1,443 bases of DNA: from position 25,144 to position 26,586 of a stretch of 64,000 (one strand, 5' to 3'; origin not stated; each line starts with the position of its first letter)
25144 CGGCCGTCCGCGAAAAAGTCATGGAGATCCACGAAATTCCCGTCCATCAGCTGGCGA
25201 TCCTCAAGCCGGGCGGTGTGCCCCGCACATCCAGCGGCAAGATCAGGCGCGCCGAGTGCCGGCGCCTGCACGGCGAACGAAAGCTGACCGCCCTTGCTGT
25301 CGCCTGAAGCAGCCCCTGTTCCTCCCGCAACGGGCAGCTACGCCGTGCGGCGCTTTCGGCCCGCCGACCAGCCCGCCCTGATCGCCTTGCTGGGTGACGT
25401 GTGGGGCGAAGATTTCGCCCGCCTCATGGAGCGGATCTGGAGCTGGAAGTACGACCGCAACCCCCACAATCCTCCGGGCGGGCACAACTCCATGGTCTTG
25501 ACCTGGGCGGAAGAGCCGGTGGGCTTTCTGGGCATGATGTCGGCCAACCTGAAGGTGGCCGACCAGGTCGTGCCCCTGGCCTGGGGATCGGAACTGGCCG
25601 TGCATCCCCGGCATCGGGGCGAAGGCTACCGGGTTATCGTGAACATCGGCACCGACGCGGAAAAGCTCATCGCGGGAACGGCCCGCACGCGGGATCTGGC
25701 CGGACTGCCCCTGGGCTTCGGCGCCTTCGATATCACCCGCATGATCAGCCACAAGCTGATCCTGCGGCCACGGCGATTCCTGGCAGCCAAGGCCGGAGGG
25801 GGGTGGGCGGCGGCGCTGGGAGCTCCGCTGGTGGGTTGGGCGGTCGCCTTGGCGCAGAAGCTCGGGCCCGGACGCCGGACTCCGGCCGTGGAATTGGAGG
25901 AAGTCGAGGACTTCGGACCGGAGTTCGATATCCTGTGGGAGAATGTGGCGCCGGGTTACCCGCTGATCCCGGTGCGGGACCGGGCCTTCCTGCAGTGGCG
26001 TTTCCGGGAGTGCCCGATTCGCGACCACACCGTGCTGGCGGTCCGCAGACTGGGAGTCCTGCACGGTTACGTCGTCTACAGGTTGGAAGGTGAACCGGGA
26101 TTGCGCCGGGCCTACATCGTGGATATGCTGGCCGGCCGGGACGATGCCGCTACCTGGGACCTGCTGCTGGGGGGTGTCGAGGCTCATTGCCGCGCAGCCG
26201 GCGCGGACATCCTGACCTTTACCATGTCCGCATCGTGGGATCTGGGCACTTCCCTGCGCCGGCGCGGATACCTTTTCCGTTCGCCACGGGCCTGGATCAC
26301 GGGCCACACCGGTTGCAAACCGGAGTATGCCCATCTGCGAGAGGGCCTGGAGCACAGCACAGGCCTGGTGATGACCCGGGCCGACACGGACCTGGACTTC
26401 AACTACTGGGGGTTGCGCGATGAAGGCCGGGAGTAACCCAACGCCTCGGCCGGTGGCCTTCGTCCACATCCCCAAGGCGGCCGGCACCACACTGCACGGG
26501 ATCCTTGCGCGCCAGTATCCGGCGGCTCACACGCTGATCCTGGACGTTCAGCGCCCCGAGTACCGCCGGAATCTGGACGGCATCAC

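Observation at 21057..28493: Undescribed lipid-tailoring gene cluster: tandem desaturases, ACP, fatty acyl-AMP ligase, FemAB/GNAT-like acyltransferase, sulfotransferase, flanked by an outer-membrane barrel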

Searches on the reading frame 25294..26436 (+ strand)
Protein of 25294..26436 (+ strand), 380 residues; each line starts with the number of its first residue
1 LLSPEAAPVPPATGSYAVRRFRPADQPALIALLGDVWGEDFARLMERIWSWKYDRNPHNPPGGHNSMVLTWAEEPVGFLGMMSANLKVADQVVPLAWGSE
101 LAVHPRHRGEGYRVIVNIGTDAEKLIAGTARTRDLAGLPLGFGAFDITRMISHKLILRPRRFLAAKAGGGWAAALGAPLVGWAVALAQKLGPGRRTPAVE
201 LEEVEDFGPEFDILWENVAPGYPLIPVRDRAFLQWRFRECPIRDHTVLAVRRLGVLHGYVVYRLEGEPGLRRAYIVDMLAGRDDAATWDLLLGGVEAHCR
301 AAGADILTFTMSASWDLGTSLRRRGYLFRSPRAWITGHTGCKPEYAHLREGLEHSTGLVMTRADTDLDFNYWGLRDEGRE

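Call 3: search_protein_families(library=pfam, proteins=[window:25294-26436:+], max_evalue=0.01)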
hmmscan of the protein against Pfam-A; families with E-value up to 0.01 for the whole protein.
window:25294-26436:+ (380 aa): 1 family
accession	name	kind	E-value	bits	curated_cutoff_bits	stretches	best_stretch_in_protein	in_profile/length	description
PF13527.13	Acetyltransf_9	-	8.8e-05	22.9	25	1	18-112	2-89/127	Acetyltransferase (GNAT) domain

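Call 4: search_protein_families(library=ncbifam, proteins=[window:25294-26436:+], max_evalue=0.01)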
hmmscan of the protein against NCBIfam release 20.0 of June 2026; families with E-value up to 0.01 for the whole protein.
window:25294-26436:+ (380 aa): 0 families

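Call 11: find_homologous_proteins(query=window:25294-26433:+)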
Query window:25294-26433:+ (380 aa): 12 proteins with E <= 0.001 among 8000 candidates.
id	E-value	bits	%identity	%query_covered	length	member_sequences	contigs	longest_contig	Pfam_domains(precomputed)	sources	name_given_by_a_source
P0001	6.9e-260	880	100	100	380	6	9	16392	-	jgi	-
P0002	1.2e-217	741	88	96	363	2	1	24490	-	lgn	-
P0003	3.7e-166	571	71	95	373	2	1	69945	PF13527.14,PF00583.32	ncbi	-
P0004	2.2e-135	470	60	95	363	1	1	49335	PF13508.14,PF13527.14,PF00583.32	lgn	-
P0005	4.1e-131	456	59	94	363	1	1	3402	-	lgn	-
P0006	1.4e-114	401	53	95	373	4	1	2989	PF00583.32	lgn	-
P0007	1.3e-110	388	52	94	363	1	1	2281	PF13527.14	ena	-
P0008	1.6e-110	388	51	97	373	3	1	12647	PF00583.32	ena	-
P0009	3.2e-87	311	59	68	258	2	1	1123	-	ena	-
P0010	4.3e-68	248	39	94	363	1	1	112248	-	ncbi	-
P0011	4.9e-5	41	28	79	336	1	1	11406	PF13508.14,PF13527.14,PF00583.32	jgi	jgi:GNAT superfamily N-acetyltransferase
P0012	6.6e-5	40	27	79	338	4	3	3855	PF13508.14,PF13527.14,PF00583.32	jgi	jgi:GNAT superfamily N-acetyltransferase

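Call 12: search_solved_structures(query=window:25294-26433:+, max_evalue=10)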
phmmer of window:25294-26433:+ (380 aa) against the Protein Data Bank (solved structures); distinct sequences matched with E-value up to 10: 1.
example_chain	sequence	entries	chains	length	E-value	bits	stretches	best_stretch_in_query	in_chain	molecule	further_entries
4dyv_A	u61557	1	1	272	0.14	14.3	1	202-236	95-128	Short-chain dehydrogenase/reductase SDR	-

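Call 14: find_encoding_contigs(protein=P0003, flank=10000, max_places=3)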
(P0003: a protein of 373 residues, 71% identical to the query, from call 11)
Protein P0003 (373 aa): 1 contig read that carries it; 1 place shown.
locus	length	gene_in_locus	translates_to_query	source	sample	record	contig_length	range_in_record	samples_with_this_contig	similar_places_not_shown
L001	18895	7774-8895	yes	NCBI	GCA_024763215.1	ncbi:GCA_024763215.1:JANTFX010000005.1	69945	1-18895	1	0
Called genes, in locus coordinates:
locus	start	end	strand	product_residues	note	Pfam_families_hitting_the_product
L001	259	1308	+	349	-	PF08541:ACP_syn_III_C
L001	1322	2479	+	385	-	PF00108:Thiolase_N, PF00109:ketoacyl-synt (faint), PF02803:Thiolase_C, PF22691:Thiolase_C_1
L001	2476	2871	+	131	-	PF12172:zf-ChsH2, PF01796:OB_ChsH2_C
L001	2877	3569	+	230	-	PF00702:Hydrolase, PF12710:HAD, PF13419:HAD_2, PF13242:Hydrolase_like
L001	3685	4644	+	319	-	PF00487:FA_desaturase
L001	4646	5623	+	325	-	PF00487:FA_desaturase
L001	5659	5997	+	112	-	PF00550:PP-binding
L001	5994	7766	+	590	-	PF00501:AMP-binding, PF23024:AMP-dom_DIP2-like (weak)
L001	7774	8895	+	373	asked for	PF13527:Acetyltransf_9, PF00583:Acetyltransf_1 (faint)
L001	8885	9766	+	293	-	PF06990:Gal-3-0_sulfotr (weak)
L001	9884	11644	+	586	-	PF13183:Fer4_8 (faint), PF13534:Fer4_17 (faint), PF00037:Fer4 (faint), PF12797:Fer4_2 (faint), PF12837:Fer4_6 (faint), PF12838:Fer4_7 (weak), PF13187:Fer4_9 (weak), PF13237:Fer4_10 (faint)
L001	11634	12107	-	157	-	-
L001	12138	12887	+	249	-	PF13489:Methyltransf_23, PF01209:Ubie_methyltran, PF05175:MTS (weak), PF08003:Methyltransf_9 (weak), PF13847:Methyltransf_31, PF08241:Methyltransf_11, PF08242:Methyltransf_12, PF13649:Methyltransf_25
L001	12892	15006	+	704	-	PF02897:Peptidase_S9_N, PF00326:Peptidase_S9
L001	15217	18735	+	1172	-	PF00082:Peptidase_S8, PF18911:PKD_4, PF00801:PKD, PF18911:PKD_4, PF00801:PKD, PF18911:PKD_4, PF00801:PKD, PF18911:PKD_4, +7 more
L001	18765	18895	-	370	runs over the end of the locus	PF07497:Rho_RNA_bind, PF00006:ATP-synt_ab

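Call 15: find_encoding_contigs(protein=P0010, flank=10000, max_places=3)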
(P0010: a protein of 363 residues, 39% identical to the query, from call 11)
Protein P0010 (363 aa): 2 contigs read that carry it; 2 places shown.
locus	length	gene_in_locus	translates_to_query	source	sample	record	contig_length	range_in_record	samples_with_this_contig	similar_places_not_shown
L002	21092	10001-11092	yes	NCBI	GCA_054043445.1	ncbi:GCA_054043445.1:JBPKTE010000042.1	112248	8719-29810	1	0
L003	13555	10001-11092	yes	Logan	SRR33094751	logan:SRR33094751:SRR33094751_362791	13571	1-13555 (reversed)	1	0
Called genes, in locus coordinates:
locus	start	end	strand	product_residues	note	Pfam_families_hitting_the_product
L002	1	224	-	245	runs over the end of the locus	PF02397:Bac_transf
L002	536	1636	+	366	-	PF02563:Poly_export, PF10531:SLBB (weak), PF22461:SLBB_2, PF10531:SLBB (weak), PF22461:SLBB_2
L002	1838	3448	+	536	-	PF02449:Glyco_hydro_42 (weak)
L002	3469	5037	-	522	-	PF03023:MurJ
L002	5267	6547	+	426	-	PF01522:Polysacc_deac_1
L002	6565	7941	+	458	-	PF04932:Wzy_C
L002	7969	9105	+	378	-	PF13506:Glyco_transf_21, PF00535:Glycos_transf_2, PF13641:Glyco_tranf_2_3, PF13632:Glyco_trans_2_3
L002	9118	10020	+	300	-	PF00685:Sulfotransfer_1, PF13469:Sulfotransfer_3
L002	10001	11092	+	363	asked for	-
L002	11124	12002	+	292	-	PF03567:Sulfotransfer_2 (faint), PF06990:Gal-3-0_sulfotr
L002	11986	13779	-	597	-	-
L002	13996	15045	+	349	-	PF02412:TSP_3 (faint)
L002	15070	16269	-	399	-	PF00578:AhpC-TSA, PF08534:Redoxin, PF00085:Thioredoxin (weak), PF13098:Thioredoxin_2 (weak), PF13905:Thioredoxin_8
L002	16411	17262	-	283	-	PF08668:HDOD, PF01966:HD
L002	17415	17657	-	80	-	PF22421:SYY_C-terminal, PF01479:S4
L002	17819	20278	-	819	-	PF00251:Glyco_hydro_32N (faint), PF04616:Glyco_hydro_43 (faint), PF22847:Glyco_hydro_43_rel (faint), PF13860:FlgD_ig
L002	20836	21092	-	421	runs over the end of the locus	PF00579:tRNA-synt_1b, PF22421:SYY_C-terminal, PF01479:S4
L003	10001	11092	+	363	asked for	-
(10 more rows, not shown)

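Call 16: find_encoding_contigs(protein=P0004, flank=10000, max_places=3)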
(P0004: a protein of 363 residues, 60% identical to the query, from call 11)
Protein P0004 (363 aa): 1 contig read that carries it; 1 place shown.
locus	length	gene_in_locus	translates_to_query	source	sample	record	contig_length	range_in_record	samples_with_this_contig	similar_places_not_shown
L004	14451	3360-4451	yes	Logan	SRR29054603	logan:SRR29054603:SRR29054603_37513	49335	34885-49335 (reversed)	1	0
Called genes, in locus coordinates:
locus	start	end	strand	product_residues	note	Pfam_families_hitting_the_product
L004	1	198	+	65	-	?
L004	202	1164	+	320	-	PF00487:FA_desaturase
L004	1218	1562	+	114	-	PF00550:PP-binding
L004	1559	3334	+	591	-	PF00501:AMP-binding, PF23024:AMP-dom_DIP2-like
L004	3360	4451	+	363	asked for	PF13527:Acetyltransf_9 (weak), PF00583:Acetyltransf_1 (faint), PF13508:Acetyltransf_7 (faint)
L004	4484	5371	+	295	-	PF06990:Gal-3-0_sulfotr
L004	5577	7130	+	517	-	-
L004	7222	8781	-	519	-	PF03023:MurJ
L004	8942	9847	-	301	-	PF00685:Sulfotransfer_1 (faint), PF13469:Sulfotransfer_3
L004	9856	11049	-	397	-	PF00535:Glycos_transf_2, PF13641:Glyco_tranf_2_3, PF13632:Glyco_trans_2_3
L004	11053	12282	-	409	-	PF00534:Glycos_transf_1, PF13692:Glyco_trans_1_4, PF13524:Glyco_trans_1_2 (faint)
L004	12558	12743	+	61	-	-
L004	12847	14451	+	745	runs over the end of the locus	PF01839:FG-GAP (faint), PF13517:FG-GAP_3, PF07593:UnbV_ASPIC, PF13860:FlgD_ig, PF18962:Por_Secre_tail (faint)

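Call 19: find_related_loci(query=A1, collection=genome_contigs, flank=10000)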
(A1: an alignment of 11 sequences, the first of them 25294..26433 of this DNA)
Query A1 (380 aa) in genome_contigs; peptide patterns used: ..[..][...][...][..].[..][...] (x = any residue, [..] = any of these).
42 stretches matched a pattern; 8 encode a relative of the query (tblastn E <= 1e-3); 8 distinct loci.
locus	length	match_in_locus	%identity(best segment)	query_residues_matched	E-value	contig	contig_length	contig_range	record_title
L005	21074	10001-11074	55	14-371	1e-120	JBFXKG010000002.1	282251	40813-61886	MAG: Candidatus Krumholzibacteriia bacterium isolate CA_2019_TPIn_7 NODE_124_length_282251_cov_7.175692_TPIn, whole geno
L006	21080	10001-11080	53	12-371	6e-119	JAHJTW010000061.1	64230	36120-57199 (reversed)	MAG: bacterium isolate OS_PC_MetaG.mb.70 OS_PC_MetaG.mb.70_k141_149942, whole genome shotgun sequence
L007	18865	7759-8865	70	3-371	9e-166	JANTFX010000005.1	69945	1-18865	MAG: Candidatus Krumholzibacteriia bacterium isolate bin10023 c_000000000111, whole genome shotgun sequence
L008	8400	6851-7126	35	200-295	8e-10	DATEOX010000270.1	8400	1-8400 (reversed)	MAG TPA_asm: Thermoanaerobaculia bacterium isolate SMAG_U9006 k141_583797, whole genome shotgun sequence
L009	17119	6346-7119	25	16-295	3e-9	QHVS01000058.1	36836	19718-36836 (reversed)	MAG: Acidobacteria bacterium isolate gp7 AA9 14_1009_16_30cm_scaffold_7479_curated, whole genome shotgun sequence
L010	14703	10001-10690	25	18-264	2e-8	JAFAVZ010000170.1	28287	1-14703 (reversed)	MAG: Acidobacteriota bacterium isolate CP_BM_RX_49 BM_RX_k147_13032902, whole genome shotgun sequence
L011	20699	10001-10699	28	48-280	5e-8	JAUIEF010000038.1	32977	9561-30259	MAG: bacterium isolate 8_bin.22 NODE_1502_length_32977_cov_1.268828, whole genome shotgun sequence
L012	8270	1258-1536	28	18-117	2e-4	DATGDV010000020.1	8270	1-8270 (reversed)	MAG TPA_asm: Thermoanaerobaculia bacterium isolate SMAG_U9684 k141_621557, whole genome shotgun sequence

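Call 31: predict_structure(alignment_id=A1)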
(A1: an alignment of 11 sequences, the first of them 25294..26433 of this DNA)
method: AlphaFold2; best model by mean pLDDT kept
length: 380 residues; sequences in the alignment: 11
mean_pLDDT: 80.7   pTM: 0.84
mean pLDDT of the five models: 80.7, 80.3, 79.6, 77.4, 77.2
residues with pLDDT >= 90: 142; 70-90: 159; 50-70: 45; < 50: 34
segments of 3 or more residues with pLDDT < 50: 1-11, 130-143, 372-380
pLDDT, mean of each block of 10 residues (from residue 1): 36 73 94 89 91 91 87 90 86 79 84 69 60 39 59 91 84 86 85 64 94 96 92 94 94 94 87 94 89 94 94 80 87 70 75 78 75 40
secondary structure, 60 per line:
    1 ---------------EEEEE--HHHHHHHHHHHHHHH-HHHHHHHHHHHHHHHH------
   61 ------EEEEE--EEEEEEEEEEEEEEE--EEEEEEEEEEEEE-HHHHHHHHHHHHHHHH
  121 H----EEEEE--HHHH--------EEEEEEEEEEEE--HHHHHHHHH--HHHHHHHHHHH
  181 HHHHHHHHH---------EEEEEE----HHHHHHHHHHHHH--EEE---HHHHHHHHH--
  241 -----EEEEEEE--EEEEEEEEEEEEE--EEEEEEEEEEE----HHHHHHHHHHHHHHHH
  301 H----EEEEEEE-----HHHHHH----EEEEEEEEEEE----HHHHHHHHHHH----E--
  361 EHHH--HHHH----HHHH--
elements in order: E16-20 H23-37 H39-54 E67-71 E74-88 E91-103 H105-121 E126-130 H133-136 E145-156 H159-167 H170-189 E199-204 H209-221 E224-226 H230-238 E246-252 E255-267 E270-280 H285-301 E306-312 H318-323 E328-338 H343-353 H367-370 H375-378

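Call 33: fold_search(model_id=the predicted structure, library=pdb)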
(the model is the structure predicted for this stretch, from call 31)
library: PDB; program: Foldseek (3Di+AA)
matches with E <= 10: 959; with E <= 0.001: 228
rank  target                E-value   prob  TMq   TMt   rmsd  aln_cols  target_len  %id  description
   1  6maz_A                8.1e-13  1.00  0.47  0.47   7.3       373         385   11  Crystal structure of N-myristoyl transferase (NMT) G386E mutant from Plasmodium vivax in complex with inhibitor IMP-03 (released 2019-06-05)
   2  3n7z_D                1.4e-12  1.00  0.54  0.54   4.8       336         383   11  Crystal structure of acetyltransferase from Bacillus anthracis (released 2010-06-16)
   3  6may_C                1.4e-12  1.00  0.48  0.47   7.1       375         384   12  Crystal structure of N-myristoyl transferase (NMT) G386E mutant from Plasmodium vivax (released 2019-06-05)
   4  5uut_B                1.4e-12  1.00  0.47  0.47   7.9       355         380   15  N-myristoyltransferase 1 (NMT) bound to myristoyl-CoA (released 2018-01-17)
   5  2hv2_C                1.5e-12  1.00  0.58  0.56   4.3       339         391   11  Crystal Structure of Conserved Protein of Unknown Function from Enterococcus faecalis V583 at 2.4 A Resolution, Probab (released 2006-08-29)
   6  3n7z_C                1.5e-12  1.00  0.57  0.56   4.8       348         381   11  Crystal structure of acetyltransferase from Bacillus anthracis (released 2010-06-16)
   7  5mu6_B                1.6e-12  1.00  0.48  0.48   7.1       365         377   13  Human N-myristoyltransferase (NMT1) with Myristoyl-CoA and IMP-1088 inhibitor bound (released 2018-02-14)
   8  6ehj_B                1.6e-12  1.00  0.47  0.47   7.5       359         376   14  Human N-myristoyltransferase (NMT1) with Myristoyl-CoA and peptide bound (released 2019-03-27)
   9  6may_A                1.9e-12  1.00  0.47  0.47   7.5       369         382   12  Crystal structure of N-myristoyl transferase (NMT) G386E mutant from Plasmodium vivax (released 2019-06-05)
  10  5uut_A                2.4e-12  1.00  0.47  0.48   7.7       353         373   14  N-myristoyltransferase 1 (NMT) bound to myristoyl-CoA (released 2018-01-17)
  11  6qrm_B                2.5e-12  1.00  0.48  0.46   7.4       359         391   14  HsNMT1 in complex with both MyrCoA and GNCFSKRRAA substrates (released 2020-03-18)
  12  2hv2_F                2.6e-12  1.00  0.58  0.56   4.2       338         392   11  Crystal Structure of Conserved Protein of Unknown Function from Enterococcus faecalis V583 at 2.4 A Resolution, Probab (released 2006-08-29)
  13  5o9s_B                2.6e-12  1.00  0.46  0.46   7.8       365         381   14  HsNMT1 in complex with CoA and Myristoylated-GKSNSKLK octapeptide (released 2018-06-27)
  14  6sk2_B                3.4e-12  1.00  0.47  0.46   7.5       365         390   14  HsNMT1 in complex with both MyrCoA and Acetylated-GKSFSKPR peptide reveals N-terminal Lysine Myristoylation (released 2020-03-18)
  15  5o6j_B                3.4e-12  1.00  0.47  0.47   7.5       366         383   14  Human NMT1 in complex with myristoyl-CoA and inhibitor IMP-1031 (released 2018-05-16)
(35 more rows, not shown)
